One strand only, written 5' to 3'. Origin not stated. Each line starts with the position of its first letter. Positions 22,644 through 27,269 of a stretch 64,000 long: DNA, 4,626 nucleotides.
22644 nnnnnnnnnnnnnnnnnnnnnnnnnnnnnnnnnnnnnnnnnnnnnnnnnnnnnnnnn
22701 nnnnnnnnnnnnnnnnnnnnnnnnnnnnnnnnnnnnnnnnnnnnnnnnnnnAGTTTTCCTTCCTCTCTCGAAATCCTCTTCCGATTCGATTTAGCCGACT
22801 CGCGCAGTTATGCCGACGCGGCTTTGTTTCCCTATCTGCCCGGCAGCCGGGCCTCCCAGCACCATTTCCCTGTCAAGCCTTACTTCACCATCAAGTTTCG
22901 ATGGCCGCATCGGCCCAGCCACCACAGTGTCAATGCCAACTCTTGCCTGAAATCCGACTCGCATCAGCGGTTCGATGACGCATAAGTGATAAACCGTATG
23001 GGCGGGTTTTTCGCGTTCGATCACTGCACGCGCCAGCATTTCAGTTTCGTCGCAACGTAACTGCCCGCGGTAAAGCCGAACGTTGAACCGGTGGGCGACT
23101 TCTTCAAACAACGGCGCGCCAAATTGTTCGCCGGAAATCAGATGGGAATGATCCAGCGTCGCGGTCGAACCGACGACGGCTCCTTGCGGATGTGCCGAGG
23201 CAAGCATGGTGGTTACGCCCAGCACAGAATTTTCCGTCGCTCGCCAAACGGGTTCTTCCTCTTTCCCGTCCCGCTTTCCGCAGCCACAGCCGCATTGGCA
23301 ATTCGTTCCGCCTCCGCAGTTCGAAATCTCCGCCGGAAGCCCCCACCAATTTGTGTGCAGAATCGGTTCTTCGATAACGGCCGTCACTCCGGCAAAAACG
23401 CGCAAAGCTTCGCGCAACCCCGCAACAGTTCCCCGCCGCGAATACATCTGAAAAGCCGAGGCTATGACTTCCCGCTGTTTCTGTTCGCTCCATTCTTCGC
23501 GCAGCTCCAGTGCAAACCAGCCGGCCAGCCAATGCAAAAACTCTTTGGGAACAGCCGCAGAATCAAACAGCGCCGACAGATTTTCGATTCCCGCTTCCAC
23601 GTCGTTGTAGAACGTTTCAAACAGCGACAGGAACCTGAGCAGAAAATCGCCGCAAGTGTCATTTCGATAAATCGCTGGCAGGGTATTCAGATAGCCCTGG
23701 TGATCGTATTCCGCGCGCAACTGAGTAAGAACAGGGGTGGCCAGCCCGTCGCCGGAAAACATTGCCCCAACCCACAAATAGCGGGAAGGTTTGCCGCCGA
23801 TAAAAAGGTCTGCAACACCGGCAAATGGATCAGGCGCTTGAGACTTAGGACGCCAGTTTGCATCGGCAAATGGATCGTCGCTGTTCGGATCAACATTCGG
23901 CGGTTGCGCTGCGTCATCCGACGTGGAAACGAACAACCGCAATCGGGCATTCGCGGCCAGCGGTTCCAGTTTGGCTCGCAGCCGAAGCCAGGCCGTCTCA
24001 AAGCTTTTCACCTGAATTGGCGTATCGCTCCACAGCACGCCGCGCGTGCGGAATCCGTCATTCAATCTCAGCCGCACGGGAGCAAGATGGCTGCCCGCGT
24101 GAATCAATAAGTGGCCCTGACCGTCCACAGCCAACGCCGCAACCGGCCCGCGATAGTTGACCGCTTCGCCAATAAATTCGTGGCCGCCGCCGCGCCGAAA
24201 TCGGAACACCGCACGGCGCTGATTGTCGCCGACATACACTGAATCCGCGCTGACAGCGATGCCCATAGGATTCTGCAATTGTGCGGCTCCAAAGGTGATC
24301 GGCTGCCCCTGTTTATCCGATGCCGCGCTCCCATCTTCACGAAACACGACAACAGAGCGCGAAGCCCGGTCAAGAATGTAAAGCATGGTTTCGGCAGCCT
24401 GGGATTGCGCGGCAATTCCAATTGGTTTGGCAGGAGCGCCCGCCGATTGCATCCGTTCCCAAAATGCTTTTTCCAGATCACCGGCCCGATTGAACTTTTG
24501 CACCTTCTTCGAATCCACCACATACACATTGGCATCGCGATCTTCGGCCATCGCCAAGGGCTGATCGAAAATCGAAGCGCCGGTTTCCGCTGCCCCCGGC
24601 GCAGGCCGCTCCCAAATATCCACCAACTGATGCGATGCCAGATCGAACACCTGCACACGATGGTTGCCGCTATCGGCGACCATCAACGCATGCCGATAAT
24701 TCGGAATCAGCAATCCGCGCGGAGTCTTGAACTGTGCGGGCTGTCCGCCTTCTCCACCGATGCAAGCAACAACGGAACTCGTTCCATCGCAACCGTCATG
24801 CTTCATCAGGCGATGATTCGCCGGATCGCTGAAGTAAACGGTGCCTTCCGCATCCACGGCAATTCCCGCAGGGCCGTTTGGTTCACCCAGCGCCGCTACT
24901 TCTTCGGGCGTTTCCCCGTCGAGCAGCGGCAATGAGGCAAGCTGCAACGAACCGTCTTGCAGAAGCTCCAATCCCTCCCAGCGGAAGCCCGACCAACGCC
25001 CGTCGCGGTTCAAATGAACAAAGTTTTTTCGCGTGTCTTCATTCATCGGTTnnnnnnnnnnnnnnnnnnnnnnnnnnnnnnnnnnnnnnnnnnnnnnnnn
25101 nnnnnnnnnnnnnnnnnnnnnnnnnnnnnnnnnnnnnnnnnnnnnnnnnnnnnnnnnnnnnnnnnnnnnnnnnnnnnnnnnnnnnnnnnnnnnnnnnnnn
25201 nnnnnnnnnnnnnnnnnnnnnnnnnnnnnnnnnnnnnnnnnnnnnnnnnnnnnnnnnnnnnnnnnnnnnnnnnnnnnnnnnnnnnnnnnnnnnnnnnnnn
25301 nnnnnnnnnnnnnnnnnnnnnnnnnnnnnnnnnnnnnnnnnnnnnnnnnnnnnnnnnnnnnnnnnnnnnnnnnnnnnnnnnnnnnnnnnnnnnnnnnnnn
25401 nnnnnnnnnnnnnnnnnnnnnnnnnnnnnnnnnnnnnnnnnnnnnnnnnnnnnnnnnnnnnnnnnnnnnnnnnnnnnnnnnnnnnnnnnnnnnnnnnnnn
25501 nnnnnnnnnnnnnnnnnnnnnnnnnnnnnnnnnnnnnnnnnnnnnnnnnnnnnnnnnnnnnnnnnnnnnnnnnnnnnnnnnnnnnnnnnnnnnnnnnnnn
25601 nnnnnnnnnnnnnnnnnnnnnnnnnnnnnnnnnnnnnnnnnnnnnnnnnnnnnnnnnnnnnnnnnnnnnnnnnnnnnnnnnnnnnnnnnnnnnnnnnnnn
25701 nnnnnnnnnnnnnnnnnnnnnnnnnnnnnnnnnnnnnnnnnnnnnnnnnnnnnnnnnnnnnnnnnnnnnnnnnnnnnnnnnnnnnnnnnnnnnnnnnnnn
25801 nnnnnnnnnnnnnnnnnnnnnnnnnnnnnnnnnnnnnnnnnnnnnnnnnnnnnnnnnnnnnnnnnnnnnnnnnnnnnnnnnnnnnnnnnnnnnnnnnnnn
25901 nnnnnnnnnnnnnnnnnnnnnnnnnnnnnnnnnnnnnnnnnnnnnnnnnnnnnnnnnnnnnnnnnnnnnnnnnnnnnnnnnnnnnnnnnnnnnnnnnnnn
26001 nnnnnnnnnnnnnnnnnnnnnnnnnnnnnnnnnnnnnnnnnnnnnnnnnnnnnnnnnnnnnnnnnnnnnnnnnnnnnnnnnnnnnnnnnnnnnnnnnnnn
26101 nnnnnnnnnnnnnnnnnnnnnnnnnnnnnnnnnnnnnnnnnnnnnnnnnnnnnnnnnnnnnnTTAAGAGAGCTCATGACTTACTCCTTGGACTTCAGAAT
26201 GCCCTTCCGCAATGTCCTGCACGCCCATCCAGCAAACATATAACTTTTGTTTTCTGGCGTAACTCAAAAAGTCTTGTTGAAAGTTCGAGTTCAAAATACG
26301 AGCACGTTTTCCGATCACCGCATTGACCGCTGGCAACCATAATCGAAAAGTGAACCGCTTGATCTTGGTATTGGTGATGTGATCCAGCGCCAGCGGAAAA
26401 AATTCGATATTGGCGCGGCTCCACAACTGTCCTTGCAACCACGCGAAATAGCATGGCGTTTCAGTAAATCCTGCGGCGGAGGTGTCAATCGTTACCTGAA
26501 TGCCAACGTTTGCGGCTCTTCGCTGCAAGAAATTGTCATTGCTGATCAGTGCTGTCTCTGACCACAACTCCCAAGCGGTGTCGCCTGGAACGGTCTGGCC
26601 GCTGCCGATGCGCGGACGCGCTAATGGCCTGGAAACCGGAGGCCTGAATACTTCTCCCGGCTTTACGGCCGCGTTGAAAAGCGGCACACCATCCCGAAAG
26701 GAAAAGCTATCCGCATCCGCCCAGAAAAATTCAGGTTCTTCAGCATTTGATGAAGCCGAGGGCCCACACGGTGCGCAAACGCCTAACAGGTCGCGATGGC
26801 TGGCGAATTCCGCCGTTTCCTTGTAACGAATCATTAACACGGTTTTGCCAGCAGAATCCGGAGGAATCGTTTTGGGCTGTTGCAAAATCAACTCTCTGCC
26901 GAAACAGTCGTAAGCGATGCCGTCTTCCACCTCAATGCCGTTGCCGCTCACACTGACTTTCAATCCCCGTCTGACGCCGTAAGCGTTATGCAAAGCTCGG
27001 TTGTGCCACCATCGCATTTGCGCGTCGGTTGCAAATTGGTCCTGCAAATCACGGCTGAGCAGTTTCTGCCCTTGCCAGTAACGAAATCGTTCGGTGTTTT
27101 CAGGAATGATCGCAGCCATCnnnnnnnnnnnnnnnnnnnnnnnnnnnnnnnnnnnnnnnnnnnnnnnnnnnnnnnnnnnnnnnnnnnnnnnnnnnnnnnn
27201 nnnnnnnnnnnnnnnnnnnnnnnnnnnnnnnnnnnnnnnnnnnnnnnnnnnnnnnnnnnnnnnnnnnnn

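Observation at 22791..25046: Baseplate wedge protein gpI fused to an N-terminal NHL-repeat β-propeller and a Cys-cluster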

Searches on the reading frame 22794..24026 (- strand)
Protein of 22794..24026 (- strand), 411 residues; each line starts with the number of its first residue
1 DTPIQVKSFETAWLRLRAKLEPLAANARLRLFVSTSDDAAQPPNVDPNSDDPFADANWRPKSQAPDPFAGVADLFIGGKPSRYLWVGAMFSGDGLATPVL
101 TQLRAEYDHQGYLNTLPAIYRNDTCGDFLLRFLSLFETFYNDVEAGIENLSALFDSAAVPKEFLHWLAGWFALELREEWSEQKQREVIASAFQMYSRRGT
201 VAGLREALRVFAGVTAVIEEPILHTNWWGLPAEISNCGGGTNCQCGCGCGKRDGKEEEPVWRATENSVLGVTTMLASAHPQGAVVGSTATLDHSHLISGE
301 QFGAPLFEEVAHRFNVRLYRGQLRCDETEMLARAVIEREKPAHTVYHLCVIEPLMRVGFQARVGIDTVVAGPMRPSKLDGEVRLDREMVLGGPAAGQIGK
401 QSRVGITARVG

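Call 58: predict_structure(alignment_id=A3)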
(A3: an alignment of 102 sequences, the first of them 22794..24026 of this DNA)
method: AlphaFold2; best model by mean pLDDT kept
length: 411 residues; sequences in the alignment: 102
mean_pLDDT: 69.2   pTM: 0.37
mean pLDDT of the five models: 69.2, 68.4, 66.8, 65.0, 63.1
residues with pLDDT >= 90: 123; 70-90: 95; 50-70: 86; < 50: 107
segments of 3 or more residues with pLDDT < 50: 247-253, 265-297, 301-303, 355-411
pLDDT, mean of each block of 10 residues (from residue 1): 84 92 85 95 93 94 81 90 95 86 86 51 54 57 57 85 90 90 92 81 89 90 52 55 45 54 49 33 35 46 53 83 91 90 82 57 41 39 42 42 36 38
secondary structure, 60 per line:
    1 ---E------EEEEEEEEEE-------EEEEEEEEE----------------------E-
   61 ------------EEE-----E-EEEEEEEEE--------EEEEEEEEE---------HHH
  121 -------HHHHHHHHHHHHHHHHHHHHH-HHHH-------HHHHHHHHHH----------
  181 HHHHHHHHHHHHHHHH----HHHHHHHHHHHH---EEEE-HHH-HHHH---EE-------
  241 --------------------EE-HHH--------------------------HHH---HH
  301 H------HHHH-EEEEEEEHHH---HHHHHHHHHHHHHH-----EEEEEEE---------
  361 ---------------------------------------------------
elements in order: E11-20 E28-36 E73-75 E83-91 E100-108 H128-148 H150-153 H161-170 H181-196 H201-212 E216-219 H225-228 H308-311 E313-319 H326-339 E345-351

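Call 60: fold_search(model_id=the predicted structure, library=pdb)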
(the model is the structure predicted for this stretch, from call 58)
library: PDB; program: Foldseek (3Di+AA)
matches with E <= 10: 317; with E <= 0.001: 5
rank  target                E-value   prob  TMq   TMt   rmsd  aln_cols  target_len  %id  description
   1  9gtp_A                3.0e-06  1.00  0.16  0.33  20.2       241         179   19  Cryo-EM structure of a contractile injection system in Streptomyces coelicolor, the baseplate complex in extended stat (released 2025-06-18)
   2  8kea_c                1.5e-04  1.00  0.17  0.35  22.1       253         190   11  Cyanophage A-1(L) baseplate-initiators (released 2024-04-10)
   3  9euj_D                1.6e-04  1.00  0.19  0.35  22.3       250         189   16  Cryo-EM structure of Staphylococcus aureus bacteriophage phi812 baseplate in the post-contraction state - sheath initi (released 2025-04-09)
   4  8v3w_4                2.0e-04  1.00  0.16  0.38  17.1       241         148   12  CryoEM Structure of Diffocin - precontracted - Baseplate - focused refinement on triplex region (released 2024-08-28)
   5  9euk_D                2.7e-04  1.00  0.19  0.35  22.1       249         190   14  Cryo-EM structure of Staphylococcus aureus bacteriophage phi812 baseplate in the post-contraction state - sheath initi (released 2025-04-09)
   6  9gb2_M                2.8e-03  1.00  0.16  0.37  16.8       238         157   10  Extended phiCD508 baseplate (released 2025-03-26)
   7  9eui_D                7.9e-03  0.99  0.19  0.21  20.7       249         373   15  Cryo-EM structure of Staphylococcus aureus bacteriophage phi812 baseplate in the post-contraction state - complete (released 2025-04-09)
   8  6u5b_0                8.9e-03  1.00  0.12  0.29   6.7        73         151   26  CryoEM Structure of Pyocin R2 - precontracted - baseplate (released 2020-04-15)
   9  9vzk_k                1.4e-02  0.91  0.18  0.34  24.9       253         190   11  Cryo-EM structure of bacteriophage P1 baseplate in C3 (released 2025-10-22)
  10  3p1i_B                6.8e-02  0.72  0.16  0.33   7.8       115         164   14  Ligand binding domain of human ephrin type-B receptor 3 (released 2011-01-19)
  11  3p1i_A                9.9e-02  0.63  0.16  0.31   9.0       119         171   13  Ligand binding domain of human ephrin type-B receptor 3 (released 2011-01-19)
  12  9eug_H                1.2e-01  0.85  0.11  0.34  12.9        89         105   17  Cryo-EM structure of Staphylococcus aureus bacteriophage phi812 baseplate in the pre-contraction state - core, wedge m (released 2025-04-09)
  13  8cjz_A                2.2e-01  0.21  0.12  0.30  10.4       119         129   18  Carin1 bacteriophage mature capsid (released 2023-03-15)
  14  9qgl_a                2.5e-01  0.69  0.10  0.05   5.6        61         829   20  Cryo-EM structure of the PlPVC1 baseplate, 6-fold symmetrized (C6), in extended state (released 2025-10-29)
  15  5lf2_A                2.6e-01  0.23  0.16  0.20  11.0       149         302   11  Crystal structure of laminin beta2 LE5-LF-LE6 (released 2016-07-27)
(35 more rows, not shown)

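Call 77: search_solved_structures(query=A5, max_evalue=1)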
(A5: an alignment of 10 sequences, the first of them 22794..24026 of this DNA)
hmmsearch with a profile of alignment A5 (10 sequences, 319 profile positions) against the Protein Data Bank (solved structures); distinct sequences matched with E-value up to 1: 4.
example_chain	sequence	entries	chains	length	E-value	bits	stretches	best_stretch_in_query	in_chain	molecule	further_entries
9gtp_E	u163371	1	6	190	3e-16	62.4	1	36-144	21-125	Secreted protein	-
6u5b_0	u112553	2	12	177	1.6e-06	30.5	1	73-134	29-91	Tri2 PA0619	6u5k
8kea_c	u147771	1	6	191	0.0023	20.1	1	57-117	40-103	wedge protein gp32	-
5cwl_A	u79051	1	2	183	0.15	14.2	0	100-140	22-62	Designed helical repeat protein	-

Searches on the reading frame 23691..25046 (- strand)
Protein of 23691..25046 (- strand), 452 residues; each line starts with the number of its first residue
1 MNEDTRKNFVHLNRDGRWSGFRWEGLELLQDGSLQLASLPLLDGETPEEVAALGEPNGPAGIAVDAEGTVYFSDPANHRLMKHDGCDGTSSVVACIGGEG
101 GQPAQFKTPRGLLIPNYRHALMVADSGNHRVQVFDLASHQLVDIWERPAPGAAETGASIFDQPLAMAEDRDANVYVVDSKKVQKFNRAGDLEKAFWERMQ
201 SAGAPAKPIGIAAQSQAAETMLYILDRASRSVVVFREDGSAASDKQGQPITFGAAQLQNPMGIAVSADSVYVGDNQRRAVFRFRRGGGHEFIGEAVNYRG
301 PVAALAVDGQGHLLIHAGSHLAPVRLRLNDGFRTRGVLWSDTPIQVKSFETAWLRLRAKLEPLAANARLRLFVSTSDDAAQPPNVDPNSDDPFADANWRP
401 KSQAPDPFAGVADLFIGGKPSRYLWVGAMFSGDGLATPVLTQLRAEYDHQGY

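Call 14: search_protein_families(library=ncbifam, proteins=[window:23691-25046:-], max_evalue=0.01)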
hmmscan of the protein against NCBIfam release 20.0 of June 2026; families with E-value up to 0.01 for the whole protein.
seq(452 aa): 3 families
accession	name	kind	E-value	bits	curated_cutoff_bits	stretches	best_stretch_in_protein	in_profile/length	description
NF035926.1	scyF_NHL_VPEP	equivalog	1.8e-21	76.7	350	2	58-205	153-294/376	scytonemin biosynthesis PEP-CTERM protein ScyF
NF033206.1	ScyE_fam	subfamily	0.0025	17.4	80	0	54-179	70-157/333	ScyD/ScyE family protein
TIGR03866.1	PQQ_ABC_repeats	subfamily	0.0089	15.1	287.3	0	107-183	41-116/310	PQQ-dependent catabolism-associated beta-propeller protein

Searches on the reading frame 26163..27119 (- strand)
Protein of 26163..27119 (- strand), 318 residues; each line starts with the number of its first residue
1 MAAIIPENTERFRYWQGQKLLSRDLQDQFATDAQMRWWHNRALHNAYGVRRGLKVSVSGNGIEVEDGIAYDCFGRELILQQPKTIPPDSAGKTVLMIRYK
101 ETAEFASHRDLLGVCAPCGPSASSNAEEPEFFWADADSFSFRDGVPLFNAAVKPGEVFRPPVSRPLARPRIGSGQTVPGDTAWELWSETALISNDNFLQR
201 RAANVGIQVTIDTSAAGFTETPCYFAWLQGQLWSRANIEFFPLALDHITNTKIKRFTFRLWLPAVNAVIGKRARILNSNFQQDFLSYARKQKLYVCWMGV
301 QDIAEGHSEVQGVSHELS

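Call 6: search_protein_families(library=ncbifam, proteins=[window:26163-27119:-], max_evalue=0.01)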
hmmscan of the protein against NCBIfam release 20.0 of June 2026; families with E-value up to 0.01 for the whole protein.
window:26163-27119:- (318 aa): 1 family
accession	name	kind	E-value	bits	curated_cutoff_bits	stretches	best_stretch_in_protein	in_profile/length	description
NF053767.1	CIS13_fam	equivalog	0.0011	18.3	370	1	10-103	5-104/392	CIS13 family contractile injection system protein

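Call 7: search_protein_families(library=pfam, proteins=[window:26163-27119:-], max_evalue=0.01)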
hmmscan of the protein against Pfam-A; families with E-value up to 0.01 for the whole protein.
window:26163-27119:- (318 aa): 0 families

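Call 42: search_solved_structures(query=A2, max_evalue=1)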
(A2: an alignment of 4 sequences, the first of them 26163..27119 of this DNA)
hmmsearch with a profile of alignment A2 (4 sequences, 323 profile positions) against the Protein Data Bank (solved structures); distinct sequences matched with E-value up to 1: 2.
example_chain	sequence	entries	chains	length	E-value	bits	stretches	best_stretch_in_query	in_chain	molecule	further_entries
7b5h_AA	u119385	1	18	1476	0.0083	18.6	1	19-88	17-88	All3314 protein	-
9wt0_a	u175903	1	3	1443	0.016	17.7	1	14-88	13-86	PKD domain-containing protein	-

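Call 43: search_protein_families(library=phrogs, proteins=[window:26163-27119:-], max_evalue=0.01)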
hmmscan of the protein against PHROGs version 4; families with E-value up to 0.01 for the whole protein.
window:26163-27119:- (318 aa): 0 families
